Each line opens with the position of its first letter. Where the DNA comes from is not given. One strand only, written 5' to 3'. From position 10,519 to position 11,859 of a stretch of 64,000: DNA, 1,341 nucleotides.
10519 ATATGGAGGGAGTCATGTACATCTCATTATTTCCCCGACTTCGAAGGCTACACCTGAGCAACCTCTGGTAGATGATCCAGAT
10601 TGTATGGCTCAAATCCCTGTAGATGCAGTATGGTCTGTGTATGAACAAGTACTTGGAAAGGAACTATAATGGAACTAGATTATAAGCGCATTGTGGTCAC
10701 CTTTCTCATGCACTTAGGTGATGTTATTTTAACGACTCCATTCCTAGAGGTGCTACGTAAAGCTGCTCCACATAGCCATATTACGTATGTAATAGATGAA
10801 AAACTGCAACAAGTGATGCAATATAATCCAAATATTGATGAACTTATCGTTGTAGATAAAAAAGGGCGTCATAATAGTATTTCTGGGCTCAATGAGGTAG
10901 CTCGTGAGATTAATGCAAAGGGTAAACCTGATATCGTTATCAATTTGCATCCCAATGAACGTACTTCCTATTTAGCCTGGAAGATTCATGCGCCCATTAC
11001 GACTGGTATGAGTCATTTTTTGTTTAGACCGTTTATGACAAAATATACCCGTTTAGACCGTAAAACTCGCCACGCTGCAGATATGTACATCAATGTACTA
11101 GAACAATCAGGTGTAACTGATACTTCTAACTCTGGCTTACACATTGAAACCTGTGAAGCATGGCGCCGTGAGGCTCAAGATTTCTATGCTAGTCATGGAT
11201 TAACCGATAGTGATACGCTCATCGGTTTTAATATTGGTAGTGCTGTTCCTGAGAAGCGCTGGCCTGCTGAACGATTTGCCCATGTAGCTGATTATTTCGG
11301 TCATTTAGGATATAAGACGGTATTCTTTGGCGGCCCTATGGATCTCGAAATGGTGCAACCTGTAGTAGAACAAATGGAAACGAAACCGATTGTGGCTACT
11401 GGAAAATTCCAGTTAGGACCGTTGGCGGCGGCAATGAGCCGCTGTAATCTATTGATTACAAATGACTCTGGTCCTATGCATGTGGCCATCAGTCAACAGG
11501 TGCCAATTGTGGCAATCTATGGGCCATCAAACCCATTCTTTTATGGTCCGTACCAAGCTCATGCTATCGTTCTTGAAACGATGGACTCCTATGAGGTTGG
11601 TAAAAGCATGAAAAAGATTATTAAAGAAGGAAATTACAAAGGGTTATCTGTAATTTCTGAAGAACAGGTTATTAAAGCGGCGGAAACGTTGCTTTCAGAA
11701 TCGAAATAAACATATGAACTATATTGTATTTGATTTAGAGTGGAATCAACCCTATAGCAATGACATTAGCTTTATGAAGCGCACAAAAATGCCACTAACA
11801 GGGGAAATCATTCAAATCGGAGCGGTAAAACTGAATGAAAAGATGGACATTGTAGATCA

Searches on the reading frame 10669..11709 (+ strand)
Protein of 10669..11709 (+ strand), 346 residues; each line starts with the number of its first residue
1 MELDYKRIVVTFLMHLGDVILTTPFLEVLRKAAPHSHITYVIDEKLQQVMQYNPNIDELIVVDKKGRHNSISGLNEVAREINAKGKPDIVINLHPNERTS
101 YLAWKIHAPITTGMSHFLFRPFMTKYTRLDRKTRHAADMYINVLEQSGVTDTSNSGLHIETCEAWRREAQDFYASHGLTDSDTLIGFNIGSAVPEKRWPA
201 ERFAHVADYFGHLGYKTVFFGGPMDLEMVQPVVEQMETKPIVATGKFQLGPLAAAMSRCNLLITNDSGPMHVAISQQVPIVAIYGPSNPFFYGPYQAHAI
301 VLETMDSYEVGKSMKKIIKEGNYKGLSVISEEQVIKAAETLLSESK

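Call 50: search_protein_families(library=pfam, proteins=[window:10669-11709:+], max_evalue=1e-8)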
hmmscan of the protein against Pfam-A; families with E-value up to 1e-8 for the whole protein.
window:10669-11709:+ (346 aa): 1 family
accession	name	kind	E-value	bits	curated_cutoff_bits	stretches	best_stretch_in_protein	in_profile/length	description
PF01075.23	Glyco_transf_9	-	3.9e-33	115.2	22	1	88-304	14-229/247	Glycosyltransferase family 9 (heptosyltransferase)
